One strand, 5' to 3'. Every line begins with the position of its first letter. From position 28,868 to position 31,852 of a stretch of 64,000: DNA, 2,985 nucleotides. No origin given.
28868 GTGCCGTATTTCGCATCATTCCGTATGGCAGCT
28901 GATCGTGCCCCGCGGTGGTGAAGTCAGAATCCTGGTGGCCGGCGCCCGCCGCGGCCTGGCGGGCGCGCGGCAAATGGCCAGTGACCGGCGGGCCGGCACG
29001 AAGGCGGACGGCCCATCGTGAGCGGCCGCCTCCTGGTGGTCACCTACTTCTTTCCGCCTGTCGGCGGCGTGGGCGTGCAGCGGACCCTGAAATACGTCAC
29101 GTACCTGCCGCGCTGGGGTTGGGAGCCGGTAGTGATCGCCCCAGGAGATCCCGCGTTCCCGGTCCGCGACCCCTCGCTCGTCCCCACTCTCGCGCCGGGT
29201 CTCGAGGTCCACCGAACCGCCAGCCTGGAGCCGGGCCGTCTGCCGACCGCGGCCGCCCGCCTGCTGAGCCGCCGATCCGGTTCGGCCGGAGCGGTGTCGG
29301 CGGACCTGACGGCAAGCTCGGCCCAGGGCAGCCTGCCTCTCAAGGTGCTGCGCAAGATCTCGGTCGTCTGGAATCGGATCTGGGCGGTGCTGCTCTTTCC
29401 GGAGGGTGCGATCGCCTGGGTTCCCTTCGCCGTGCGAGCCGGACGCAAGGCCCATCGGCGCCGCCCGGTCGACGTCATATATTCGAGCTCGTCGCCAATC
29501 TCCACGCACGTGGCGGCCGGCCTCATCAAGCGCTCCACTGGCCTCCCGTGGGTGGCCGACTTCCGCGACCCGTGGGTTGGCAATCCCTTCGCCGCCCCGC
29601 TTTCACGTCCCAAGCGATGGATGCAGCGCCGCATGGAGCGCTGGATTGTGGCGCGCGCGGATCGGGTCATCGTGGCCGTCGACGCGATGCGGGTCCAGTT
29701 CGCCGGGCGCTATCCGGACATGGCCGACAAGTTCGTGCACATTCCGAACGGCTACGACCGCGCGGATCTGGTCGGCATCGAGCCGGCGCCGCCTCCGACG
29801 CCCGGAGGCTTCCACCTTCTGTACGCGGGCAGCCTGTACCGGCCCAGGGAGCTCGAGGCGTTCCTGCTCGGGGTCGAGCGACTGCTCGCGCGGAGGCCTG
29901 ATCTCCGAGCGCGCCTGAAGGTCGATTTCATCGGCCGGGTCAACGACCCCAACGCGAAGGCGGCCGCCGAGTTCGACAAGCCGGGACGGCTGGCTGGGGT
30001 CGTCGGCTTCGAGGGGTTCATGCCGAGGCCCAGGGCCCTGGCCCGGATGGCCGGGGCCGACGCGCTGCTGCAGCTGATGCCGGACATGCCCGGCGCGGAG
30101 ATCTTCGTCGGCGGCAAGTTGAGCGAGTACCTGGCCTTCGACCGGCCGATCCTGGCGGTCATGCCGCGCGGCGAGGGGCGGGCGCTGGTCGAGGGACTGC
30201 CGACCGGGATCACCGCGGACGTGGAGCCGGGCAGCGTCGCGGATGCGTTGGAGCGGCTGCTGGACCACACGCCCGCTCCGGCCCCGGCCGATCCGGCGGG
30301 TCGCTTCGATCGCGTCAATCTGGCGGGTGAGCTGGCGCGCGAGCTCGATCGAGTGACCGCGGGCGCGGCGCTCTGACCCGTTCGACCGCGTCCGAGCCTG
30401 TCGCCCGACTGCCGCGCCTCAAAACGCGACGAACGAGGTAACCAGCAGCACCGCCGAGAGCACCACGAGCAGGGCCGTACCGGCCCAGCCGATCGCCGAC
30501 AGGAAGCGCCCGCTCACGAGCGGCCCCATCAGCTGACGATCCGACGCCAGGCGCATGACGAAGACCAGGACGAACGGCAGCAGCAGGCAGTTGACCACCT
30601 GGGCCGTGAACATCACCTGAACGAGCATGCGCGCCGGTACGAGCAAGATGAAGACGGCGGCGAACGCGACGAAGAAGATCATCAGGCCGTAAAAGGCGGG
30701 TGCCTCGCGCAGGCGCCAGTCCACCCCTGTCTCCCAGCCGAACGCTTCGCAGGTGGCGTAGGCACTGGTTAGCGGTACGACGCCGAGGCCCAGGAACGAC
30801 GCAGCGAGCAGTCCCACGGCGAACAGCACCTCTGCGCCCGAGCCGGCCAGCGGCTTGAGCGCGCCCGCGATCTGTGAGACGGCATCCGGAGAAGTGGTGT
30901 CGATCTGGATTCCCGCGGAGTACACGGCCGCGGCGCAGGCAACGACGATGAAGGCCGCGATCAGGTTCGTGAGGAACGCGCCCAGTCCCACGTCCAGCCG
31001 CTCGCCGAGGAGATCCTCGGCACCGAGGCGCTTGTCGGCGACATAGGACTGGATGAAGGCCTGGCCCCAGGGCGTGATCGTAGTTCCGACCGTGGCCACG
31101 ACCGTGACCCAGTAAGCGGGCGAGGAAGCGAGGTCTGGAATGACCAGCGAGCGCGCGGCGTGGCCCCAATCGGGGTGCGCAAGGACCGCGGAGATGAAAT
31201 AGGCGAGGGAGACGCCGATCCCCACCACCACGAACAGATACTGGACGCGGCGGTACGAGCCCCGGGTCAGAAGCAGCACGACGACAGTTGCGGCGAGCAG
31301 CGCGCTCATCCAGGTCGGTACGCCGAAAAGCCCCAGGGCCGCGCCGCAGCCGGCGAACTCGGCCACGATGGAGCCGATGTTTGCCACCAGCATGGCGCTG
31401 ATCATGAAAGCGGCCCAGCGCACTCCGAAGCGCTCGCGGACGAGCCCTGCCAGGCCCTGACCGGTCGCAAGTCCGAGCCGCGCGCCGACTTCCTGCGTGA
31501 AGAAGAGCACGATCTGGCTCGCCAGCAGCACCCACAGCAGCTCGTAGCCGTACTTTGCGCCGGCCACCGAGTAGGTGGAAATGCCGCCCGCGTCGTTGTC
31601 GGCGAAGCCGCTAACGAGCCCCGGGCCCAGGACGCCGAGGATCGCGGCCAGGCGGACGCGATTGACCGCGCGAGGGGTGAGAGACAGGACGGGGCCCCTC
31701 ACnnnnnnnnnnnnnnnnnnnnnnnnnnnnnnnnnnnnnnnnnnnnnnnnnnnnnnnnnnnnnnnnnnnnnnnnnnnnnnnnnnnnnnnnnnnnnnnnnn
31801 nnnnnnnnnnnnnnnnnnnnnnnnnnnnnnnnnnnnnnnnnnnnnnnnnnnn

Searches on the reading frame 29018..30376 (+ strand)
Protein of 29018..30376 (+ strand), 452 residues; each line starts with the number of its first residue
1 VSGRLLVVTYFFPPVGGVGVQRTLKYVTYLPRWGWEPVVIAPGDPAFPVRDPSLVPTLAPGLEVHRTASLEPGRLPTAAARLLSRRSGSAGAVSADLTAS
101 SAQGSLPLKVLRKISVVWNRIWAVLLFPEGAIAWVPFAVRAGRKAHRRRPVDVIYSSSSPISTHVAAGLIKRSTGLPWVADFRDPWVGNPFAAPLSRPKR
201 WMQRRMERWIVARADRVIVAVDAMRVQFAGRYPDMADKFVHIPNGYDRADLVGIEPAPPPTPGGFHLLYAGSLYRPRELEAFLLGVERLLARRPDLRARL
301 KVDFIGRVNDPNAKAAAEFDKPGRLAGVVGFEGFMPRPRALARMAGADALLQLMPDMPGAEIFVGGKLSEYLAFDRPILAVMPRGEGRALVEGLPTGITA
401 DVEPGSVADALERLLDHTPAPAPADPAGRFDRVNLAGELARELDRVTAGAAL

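Call 52: search_protein_families(library=pfam, proteins=[window:29018-30376:+], max_evalue=1e-8)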
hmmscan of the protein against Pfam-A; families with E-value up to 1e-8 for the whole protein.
window:29018-30376:+ (452 aa): 2 families
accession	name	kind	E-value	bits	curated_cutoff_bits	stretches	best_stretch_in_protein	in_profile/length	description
PF13579.12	Glyco_trans_4_4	-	2.7e-11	44.5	29.7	1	21-245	5-158/158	Glycosyl transferase 4-like domain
PF13439.12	Glyco_transf_4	-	3.8e-11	43.7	28.5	1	120-248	42-168/170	Glycosyltransferase Family 4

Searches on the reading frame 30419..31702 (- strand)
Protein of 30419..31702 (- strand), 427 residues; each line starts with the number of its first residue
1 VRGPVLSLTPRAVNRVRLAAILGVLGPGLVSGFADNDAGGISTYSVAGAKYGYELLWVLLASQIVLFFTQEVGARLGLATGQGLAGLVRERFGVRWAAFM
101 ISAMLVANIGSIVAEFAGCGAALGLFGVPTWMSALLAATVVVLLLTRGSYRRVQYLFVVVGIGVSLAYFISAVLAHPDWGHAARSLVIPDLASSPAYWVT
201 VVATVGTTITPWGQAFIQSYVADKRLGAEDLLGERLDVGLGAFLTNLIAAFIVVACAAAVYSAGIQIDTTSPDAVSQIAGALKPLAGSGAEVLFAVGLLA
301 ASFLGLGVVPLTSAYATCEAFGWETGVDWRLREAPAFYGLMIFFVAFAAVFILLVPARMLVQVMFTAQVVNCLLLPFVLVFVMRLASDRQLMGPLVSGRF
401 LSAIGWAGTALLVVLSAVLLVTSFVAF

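Call 52: search_protein_families(library=pfam, proteins=[window:30419-31702:-], max_evalue=1e-8)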
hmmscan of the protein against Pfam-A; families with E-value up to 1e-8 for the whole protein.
window:30419-31702:- (427 aa): 1 family
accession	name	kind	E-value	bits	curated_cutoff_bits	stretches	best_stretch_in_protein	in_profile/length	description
PF01566.24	Nramp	-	2.2e-86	290.6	29.8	1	41-397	1-355/357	Natural resistance-associated macrophage protein-like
